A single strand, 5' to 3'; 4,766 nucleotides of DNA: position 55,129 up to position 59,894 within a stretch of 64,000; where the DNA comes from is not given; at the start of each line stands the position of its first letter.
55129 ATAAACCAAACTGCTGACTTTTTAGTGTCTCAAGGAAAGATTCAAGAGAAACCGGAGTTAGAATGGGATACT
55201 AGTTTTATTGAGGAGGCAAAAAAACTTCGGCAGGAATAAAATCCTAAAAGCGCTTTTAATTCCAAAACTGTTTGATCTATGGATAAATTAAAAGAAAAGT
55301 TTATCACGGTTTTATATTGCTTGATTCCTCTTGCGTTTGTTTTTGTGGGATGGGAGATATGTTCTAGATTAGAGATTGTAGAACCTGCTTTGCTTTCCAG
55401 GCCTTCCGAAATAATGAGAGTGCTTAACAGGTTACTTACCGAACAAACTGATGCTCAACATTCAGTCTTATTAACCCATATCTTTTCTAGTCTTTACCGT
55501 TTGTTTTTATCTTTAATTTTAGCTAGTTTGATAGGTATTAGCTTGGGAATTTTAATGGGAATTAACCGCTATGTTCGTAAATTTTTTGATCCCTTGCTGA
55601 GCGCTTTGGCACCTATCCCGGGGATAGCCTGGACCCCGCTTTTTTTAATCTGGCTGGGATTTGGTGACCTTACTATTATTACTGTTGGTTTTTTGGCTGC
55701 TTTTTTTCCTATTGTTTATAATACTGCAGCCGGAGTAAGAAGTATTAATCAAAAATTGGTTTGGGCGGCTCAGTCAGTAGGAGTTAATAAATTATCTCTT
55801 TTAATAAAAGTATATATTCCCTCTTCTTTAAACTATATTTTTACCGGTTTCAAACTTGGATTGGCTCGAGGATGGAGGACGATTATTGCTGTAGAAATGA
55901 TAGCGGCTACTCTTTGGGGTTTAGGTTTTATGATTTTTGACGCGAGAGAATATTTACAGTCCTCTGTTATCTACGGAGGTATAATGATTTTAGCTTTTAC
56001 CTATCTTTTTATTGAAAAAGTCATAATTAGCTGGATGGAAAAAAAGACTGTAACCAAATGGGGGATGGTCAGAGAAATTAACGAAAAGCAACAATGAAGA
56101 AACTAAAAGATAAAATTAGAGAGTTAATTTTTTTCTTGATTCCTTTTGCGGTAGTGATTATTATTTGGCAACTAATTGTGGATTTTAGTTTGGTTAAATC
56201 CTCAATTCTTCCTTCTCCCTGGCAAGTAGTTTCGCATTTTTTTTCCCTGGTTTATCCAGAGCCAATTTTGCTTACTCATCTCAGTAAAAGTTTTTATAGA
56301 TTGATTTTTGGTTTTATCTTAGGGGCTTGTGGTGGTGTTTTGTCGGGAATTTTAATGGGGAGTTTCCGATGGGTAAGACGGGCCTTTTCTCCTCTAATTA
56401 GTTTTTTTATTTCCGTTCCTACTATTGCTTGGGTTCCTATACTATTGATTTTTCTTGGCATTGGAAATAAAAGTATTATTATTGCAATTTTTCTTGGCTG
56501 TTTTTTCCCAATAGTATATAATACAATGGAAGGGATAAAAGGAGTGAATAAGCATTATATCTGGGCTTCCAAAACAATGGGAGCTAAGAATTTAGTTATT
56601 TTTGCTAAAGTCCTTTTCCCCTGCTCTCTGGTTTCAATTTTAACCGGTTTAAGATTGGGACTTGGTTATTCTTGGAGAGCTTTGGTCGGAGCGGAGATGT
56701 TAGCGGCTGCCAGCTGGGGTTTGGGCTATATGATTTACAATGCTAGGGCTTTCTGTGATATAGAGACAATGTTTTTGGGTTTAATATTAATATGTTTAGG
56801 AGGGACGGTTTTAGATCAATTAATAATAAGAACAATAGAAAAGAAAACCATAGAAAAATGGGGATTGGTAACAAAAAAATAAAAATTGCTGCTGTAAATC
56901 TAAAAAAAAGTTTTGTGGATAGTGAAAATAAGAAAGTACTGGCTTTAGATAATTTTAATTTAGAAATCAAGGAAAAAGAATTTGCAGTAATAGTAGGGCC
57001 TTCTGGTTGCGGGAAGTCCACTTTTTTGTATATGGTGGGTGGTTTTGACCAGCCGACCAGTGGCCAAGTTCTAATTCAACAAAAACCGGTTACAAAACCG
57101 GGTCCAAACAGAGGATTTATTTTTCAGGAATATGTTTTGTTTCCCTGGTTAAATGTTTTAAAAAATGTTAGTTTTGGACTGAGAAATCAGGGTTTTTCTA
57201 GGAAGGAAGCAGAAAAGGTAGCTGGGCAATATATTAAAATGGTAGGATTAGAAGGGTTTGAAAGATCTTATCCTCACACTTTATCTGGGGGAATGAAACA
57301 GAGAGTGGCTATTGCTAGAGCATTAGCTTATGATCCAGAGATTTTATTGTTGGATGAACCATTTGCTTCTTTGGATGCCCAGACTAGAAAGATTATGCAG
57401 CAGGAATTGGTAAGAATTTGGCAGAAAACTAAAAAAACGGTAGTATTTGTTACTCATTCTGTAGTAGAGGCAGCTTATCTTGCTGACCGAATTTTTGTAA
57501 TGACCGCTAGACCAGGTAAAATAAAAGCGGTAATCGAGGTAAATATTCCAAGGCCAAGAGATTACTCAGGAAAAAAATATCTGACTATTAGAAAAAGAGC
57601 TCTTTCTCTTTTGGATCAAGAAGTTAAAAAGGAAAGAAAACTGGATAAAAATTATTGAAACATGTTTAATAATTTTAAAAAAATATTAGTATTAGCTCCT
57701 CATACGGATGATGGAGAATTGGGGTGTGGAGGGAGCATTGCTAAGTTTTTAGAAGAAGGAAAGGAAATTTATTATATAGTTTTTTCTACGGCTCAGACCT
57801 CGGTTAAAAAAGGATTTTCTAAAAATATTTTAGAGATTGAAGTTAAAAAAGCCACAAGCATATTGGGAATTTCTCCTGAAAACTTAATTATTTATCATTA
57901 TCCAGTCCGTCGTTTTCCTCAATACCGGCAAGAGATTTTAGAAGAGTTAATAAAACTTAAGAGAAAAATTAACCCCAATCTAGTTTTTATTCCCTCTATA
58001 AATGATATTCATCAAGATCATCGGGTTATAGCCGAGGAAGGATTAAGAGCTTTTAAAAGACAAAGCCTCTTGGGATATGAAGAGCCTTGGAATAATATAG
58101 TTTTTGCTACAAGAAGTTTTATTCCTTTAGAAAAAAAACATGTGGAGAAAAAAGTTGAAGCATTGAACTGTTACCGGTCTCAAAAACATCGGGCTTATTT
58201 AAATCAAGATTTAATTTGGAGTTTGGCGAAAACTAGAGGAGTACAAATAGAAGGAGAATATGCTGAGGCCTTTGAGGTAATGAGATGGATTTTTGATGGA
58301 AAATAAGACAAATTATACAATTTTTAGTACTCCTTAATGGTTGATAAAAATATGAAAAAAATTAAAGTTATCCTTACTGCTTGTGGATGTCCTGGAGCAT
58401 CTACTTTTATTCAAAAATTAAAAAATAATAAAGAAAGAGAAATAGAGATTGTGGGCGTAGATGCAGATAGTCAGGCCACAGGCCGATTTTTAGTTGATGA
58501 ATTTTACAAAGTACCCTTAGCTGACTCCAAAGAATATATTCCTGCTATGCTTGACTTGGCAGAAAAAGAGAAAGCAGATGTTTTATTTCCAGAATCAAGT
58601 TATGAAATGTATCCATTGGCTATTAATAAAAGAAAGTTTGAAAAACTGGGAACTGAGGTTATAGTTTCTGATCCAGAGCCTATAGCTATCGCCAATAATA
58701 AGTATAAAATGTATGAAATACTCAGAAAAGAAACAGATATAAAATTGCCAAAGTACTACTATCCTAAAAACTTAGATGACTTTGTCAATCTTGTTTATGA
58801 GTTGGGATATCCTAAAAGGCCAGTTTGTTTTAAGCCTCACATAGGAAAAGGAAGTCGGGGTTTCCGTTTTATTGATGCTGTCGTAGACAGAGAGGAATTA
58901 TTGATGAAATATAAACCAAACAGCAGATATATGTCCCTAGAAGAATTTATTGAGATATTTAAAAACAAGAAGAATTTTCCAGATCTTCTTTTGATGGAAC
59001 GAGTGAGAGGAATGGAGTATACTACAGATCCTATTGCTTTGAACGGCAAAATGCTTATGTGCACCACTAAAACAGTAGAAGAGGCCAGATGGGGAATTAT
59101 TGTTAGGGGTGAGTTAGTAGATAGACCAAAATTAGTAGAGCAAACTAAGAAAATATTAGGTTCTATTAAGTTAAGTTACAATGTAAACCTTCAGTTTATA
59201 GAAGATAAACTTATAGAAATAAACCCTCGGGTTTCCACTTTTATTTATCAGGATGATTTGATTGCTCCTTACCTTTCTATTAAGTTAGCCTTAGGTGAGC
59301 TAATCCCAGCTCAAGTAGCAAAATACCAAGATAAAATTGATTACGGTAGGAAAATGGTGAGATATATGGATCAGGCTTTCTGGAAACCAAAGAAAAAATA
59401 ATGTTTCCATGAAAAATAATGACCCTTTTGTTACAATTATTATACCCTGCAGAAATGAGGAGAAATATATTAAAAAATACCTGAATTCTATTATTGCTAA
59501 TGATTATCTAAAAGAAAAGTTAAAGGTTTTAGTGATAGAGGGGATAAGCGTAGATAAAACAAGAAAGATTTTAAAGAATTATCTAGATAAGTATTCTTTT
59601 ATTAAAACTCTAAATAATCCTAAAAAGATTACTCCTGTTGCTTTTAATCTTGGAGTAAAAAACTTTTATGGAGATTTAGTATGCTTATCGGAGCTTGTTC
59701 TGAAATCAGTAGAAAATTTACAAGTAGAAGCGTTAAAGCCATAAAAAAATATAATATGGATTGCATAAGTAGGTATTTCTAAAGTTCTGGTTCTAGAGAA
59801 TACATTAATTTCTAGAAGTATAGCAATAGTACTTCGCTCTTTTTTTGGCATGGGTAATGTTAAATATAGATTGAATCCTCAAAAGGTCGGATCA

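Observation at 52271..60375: ~430-bp perfect direct repeats bracketing a 7.7-kb variable segment; alternative methyltransferase alleles fused to an identical leader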

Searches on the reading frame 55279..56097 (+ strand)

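Call 28: search_protein_families(library=ncbifam, proteins=[window:55279-56097:+], max_evalue=0.00001)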
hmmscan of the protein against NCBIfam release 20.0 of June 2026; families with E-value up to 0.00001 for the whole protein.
window:55279-56097:+ (272 aa): 7 families
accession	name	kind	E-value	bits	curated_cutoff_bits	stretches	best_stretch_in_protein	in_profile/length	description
NF007545.0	PRK10160.1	equivalog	3.7e-47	161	342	1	15-249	28-260/275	taurine ABC transporter permease TauC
NF040733.1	ABC_perm_U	equivalog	5.3e-42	144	295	1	7-262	4-249/251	ABC transporter permease subunit SaoP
TIGR01183.1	ntrB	equivalog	6e-33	114.2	209.05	1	63-248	14-198/202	nitrate ABC transporter permease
NF008470.0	PRK11365.1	equivalog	4.3e-27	95.1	347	1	8-242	9-235/263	aliphatic sulfonate ABC transporter permease SsuC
NF008196.0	PRK10952.1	equivalog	9.1e-13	47.7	439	1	76-239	154-318/356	glycine betaine/L-proline ABC transporter permease ProW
TIGR03416.1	ABC_choXWV_perm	equivalog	6.2e-10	39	363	1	69-226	89-244/267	choline ABC transporter permease subunit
TIGR00974.1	3a0107s02c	equivalog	7e-08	31.9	193.45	1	50-197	36-196/272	phosphate ABC transporter permease PstA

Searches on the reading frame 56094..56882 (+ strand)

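Call 28: search_protein_families(library=ncbifam, proteins=[window:56094-56882:+], max_evalue=0.00001)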
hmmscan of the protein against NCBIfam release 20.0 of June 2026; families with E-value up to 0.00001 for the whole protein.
window:56094-56882:+ (262 aa): 9 families
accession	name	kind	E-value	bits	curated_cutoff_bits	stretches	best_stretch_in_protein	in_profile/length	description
NF040733.1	ABC_perm_U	equivalog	2.5e-45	154.9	295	1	7-256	4-248/251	ABC transporter permease subunit SaoP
NF007545.0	PRK10160.1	equivalog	3.3e-39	135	342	1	9-253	22-268/275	taurine ABC transporter permease TauC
NF008470.0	PRK11365.1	equivalog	1.3e-35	123.1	347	1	9-241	10-239/263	aliphatic sulfonate ABC transporter permease SsuC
TIGR01183.1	ntrB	equivalog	4.3e-32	111.4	209.05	1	60-244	16-199/202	nitrate ABC transporter permease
TIGR03416.1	ABC_choXWV_perm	equivalog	1.3e-10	41.2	363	1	61-243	86-266/267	choline ABC transporter permease subunit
NF008196.0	PRK10952.1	equivalog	5.7e-10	38.5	439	1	69-244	156-325/356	glycine betaine/L-proline ABC transporter permease ProW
NF045473.1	Opp1C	equivalog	2.2e-06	27.3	350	1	64-183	68-189/267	nickel/cobalt ABC transporter permease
NF008049.0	PRK10782.1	subfamily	8.5e-06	25.6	212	1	66-248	20-214/217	methionine ABC transporter permease MetI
TIGR02141.1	modB_ABC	equivalog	9.3e-06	25.4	182.6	0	121-190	76-145/208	molybdate ABC transporter permease subunit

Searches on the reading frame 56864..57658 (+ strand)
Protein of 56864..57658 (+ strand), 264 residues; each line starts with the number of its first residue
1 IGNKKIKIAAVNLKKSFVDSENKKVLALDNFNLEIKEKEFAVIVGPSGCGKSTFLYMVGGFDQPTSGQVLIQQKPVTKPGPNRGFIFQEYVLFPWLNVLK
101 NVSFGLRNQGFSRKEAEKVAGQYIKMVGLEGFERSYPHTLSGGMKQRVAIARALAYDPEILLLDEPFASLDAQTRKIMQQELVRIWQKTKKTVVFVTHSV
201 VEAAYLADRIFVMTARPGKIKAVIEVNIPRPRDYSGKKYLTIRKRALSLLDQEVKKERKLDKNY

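Call 28: search_protein_families(library=ncbifam, proteins=[window:56864-57658:+], max_evalue=0.00001)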
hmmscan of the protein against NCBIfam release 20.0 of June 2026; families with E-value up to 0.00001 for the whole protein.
window:56864-57658:+ (264 aa): 186 families (the best 25 are shown)
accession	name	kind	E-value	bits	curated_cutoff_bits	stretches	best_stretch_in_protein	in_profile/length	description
NF040729.1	ABC_ATP_SaoA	equivalog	1.5e-80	270.2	360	1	9-252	3-245/248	ABC transporter ATP-binding protein SaoA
TIGR01184.1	ntrCD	subfamily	1.1e-68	231.3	291.8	1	28-234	1-210/230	nitrate ABC transporter ATP-binding protein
NF008421.0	PRK11248.1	equivalog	4.8e-67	226.1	357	1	25-230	14-219/255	taurine ABC transporter ATP-binding subunit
TIGR03265.1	PhnT2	equivalog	1.7e-61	208.4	457.7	1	20-215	12-210/353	putative 2-aminoethylphosphonate ABC transporter ATP-binding protein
NF043075.1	MMSYN1_0197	equivalog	8.5e-61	205.8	550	1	21-215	13-208/341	spermidine/putrescine ABC transporter ATP-binding protein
NF006987.0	PRK09452.1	equivalog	1.2e-58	198.6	482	1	11-221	21-227/378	spermidine/putrescine ABC transporter ATP-binding protein PotA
NF008653.0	PRK11650.1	subfamily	2.6e-56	191.2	432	1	11-215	7-210/357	sn-glycerol-3-phosphate ABC transporter ATP-binding protein UgpC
TIGR00968.1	3a0106s01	subfamily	1.2e-55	188.6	342.75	1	24-222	12-211/237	sulfate ABC transporter ATP-binding protein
TIGR01186.1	proV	subfamily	1.6e-55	188.7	326.6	1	26-215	7-205/363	betaine/proline/choline family ABC transporter ATP-binding protein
TIGR01187.1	potA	subfamily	7.6e-55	186.3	355.6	1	43-222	1-181/325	polyamine ABC transporter ATP-binding protein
NF008420.0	PRK11247.1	equivalog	1.4e-54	185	395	1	21-248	21-240/257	aliphatic sulfonates ABC transporter ATP-binding protein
NF040840.2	tungstate_WtpC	equivalog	9.7e-54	182.9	440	1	22-225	10-214/347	tungstate ABC transporter ATP-binding protein WtpC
TIGR03258.1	PhnT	equivalog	4.2e-53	180.6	499.15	1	26-214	22-214/359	2-aminoethylphosphonate ABC transport system ATP-binding subunit PhnT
NF008233.0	PRK11000.1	equivalog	7.1e-52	176.4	568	1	23-215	14-209/369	maltose/maltodextrin ABC transporter ATP-binding protein MalK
NF040933.2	ABC_arch_GlcV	equivalog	1.7e-50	171.9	450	1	7-215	2-217/357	glucose ABC transporter ATP-binding protein GlcV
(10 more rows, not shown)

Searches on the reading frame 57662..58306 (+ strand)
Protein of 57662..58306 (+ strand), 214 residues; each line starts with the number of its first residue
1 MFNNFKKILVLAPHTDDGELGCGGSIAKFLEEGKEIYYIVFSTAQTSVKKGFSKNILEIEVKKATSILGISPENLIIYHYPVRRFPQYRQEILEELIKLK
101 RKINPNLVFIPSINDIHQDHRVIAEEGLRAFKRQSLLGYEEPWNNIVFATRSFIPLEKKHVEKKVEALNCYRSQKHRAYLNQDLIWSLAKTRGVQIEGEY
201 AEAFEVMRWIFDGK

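Call 7: search_protein_families(library=pfam, proteins=[window:57662-58306:+])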
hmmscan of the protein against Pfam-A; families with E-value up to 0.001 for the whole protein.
window:57662-58306:+ (214 aa): 1 family
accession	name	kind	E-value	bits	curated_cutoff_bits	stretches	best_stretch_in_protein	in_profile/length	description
PF02585.22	PIG-L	-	5.8e-19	69.3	28.2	1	9-130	1-128/129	GlcNAc-PI de-N-acetylase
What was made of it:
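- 57662..58306 (+): PIG-L family de-N-acetylase. PF02585 (call 7).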

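Call 28: search_protein_families(library=ncbifam, proteins=[window:57662-58306:+], max_evalue=0.00001)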
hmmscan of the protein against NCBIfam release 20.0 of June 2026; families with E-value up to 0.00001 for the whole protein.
window:57662-58306:+ (214 aa): 3 families
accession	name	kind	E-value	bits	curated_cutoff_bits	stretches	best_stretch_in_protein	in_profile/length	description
TIGR04001.1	thiol_BshB1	equivalog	1.1e-19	71.1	182.5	1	7-204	3-218/226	bacillithiol biosynthesis deacetylase BshB1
TIGR04000.1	thiol_BshB2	equivalog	1.6e-07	31.2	195.25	1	7-134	2-137/217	bacillithiol biosynthesis deacetylase BshB2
NF002557.0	PRK02122.1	subfamily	1.5e-06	26.6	384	0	6-43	371-407/653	glucosamine-6-phosphate deaminase-like protein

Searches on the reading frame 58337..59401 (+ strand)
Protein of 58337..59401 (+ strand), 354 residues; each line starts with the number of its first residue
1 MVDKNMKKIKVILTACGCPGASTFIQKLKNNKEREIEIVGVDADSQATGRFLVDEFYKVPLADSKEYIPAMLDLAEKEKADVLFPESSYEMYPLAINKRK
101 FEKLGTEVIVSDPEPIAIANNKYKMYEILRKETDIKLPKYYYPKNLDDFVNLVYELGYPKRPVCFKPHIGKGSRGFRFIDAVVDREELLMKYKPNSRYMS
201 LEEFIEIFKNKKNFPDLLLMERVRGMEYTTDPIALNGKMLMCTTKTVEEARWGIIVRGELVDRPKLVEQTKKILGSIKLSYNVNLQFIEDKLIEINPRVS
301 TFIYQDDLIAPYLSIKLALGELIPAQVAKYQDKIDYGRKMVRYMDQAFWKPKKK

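Call 7: search_protein_families(library=pfam, proteins=[window:58337-59401:+])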
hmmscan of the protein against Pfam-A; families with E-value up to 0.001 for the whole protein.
window:58337-59401:+ (354 aa): 3 families
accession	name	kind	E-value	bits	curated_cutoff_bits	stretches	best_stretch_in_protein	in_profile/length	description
PF21360.3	PylC-like_N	-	6.9e-13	49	27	1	22-109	10-96/96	PylC-like, N-terminal domain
PF15632.11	ATPgrasp_Ter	-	3.9e-11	43.3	29.1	1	214-331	2-120/131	ATP-grasp in the biosynthetic pathway with Ter operon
PF02655.19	ATP-grasp_3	-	8.2e-06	26.4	23.2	1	119-301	1-159/160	ATP-grasp domain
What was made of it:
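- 58337..59401 (+): PylC-like ATP-grasp ligase. PF21360, PF15632 and PF02655 (call 7).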

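Call 28: search_protein_families(library=ncbifam, proteins=[window:58337-59401:+], max_evalue=0.00001)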
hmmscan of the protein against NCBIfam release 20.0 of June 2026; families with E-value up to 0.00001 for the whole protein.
window:58337-59401:+ (354 aa): 6 families
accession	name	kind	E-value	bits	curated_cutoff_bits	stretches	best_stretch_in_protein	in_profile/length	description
NF009402.0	PRK12767.1-1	equivalog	1.3e-29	103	218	1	8-300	2-277/329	carbamoyl phosphate synthase-like protein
NF009403.0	PRK12767.1-2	equivalog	1.3e-24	87.1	286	1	10-279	2-241/342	carbamoyl phosphate synthase-like protein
NF009405.0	PRK12767.1-4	equivalog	1.2e-22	80.3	390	1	25-202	15-183/320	carbamoyl phosphate synthase-like protein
NF009404.0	PRK12767.1-3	equivalog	3.8e-20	72.1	316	1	21-299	11-284/344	carbamoyl phosphate synthase-like protein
NF009406.0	PRK12767.1-5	equivalog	9.4e-19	67.6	271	1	10-205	4-189/327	carbamoyl phosphate synthase-like protein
NF005315.0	PRK06849.1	equivalog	2.9e-13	49.6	406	1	49-301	42-278/389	hypothetical protein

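Call 33: find_related_loci(query=window:58337-59401:+, collection=metagenome_contigs, flank=10000)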
Query window:58337-59401:+ (354 aa) in metagenome_contigs; peptide patterns used: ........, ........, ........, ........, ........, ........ (x = any residue, [..] = any of these).
479 stretches matched a pattern; 4 encode a relative of the query (tblastn E <= 1e-3); 4 distinct loci.
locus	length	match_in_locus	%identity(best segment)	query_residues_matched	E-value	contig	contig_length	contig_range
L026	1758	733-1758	65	6-347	4e-167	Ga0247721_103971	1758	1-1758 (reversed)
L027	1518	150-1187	64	6-354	4e-164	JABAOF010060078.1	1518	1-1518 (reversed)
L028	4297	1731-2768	60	6-351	1e-147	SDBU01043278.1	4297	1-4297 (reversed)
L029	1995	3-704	59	116-349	2e-94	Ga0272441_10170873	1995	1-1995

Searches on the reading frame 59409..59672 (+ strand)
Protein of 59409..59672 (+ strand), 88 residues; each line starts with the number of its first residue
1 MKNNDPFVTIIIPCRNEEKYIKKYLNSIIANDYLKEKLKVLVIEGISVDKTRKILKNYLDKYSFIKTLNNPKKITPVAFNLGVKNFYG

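Call 44: find_homologous_proteins(query=window:59409-59672:+, max_evalue=1e-10)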
Query window:59409-59672:+ (88 aa): 5 proteins with E <= 1e-10 among 7 candidates.
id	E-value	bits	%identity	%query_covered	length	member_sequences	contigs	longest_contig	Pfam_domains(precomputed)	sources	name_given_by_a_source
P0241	5.7e-49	182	100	100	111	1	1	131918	PF13641.13,PF00535.33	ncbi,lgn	-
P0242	1.4e-23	101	60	93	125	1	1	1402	PF10111.15,PF13641.13,PF00535.33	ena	-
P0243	3.1e-22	96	54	97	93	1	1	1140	PF00535.33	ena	-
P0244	1.5e-20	91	59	94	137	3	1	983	PF10111.15,PF13641.13,PF00535.33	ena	-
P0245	5.8e-12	64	73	51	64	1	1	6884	PF13641.13,PF00535.33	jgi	-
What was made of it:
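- Tried and rejected: The search for a donor of the pseudo-GT2 N-terminus found only the window's own ORF and short fragments up to about 60% identical (one 64-aa fragment reaches 73% over half the query) (call 44).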

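Call 45: find_encoding_contigs(protein=P0241, flank=10000, max_places=10)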
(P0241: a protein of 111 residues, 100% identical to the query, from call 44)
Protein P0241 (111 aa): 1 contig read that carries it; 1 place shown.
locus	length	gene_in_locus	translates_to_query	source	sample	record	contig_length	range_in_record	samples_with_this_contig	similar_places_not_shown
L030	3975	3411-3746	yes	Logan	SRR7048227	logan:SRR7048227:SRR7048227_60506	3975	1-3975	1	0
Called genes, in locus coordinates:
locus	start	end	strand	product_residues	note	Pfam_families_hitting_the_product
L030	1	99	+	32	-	?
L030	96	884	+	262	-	PF00528:BPD_transp_1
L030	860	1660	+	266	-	PF02463:SMC_N (faint), PF00005:ABC_tran, PF13304:AAA_21 (weak)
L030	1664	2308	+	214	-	PF02585:PIG-L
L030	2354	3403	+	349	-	PF21360:PylC-like_N, PF02655:ATP-grasp_3 (faint), PF15632:ATPgrasp_Ter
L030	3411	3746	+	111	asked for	PF13641:Glyco_tranf_2_3 (weak), PF00535:Glycos_transf_2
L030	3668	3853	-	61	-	-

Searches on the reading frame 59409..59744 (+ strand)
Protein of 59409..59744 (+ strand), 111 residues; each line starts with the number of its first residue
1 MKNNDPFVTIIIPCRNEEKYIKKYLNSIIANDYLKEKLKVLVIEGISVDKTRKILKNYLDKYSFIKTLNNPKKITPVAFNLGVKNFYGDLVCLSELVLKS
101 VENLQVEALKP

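Call 7: search_protein_families(library=pfam, proteins=[window:59409-59744:+])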
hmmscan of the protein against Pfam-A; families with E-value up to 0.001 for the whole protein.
window:59409-59744:+ (111 aa): 4 families
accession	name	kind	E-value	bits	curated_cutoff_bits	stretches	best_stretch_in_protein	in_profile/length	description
PF00535.33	Glycos_transf_2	-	8.1e-13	49.1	23.3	1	9-92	1-83/168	Glycosyl transferase family 2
PF13641.12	Glyco_tranf_2_3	-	1.6e-05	25.5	27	1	8-92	3-91/230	Glycosyltransferase like family 2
PF10111.15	Glyco_tranf_2_2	-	0.00024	21.1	27.3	1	9-91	1-85/276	Glycosyltransferase like family 2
PF18472.7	HP1451_C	-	0.00088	19.7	25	0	15-73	3-62/67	HP1451 C-terminal domain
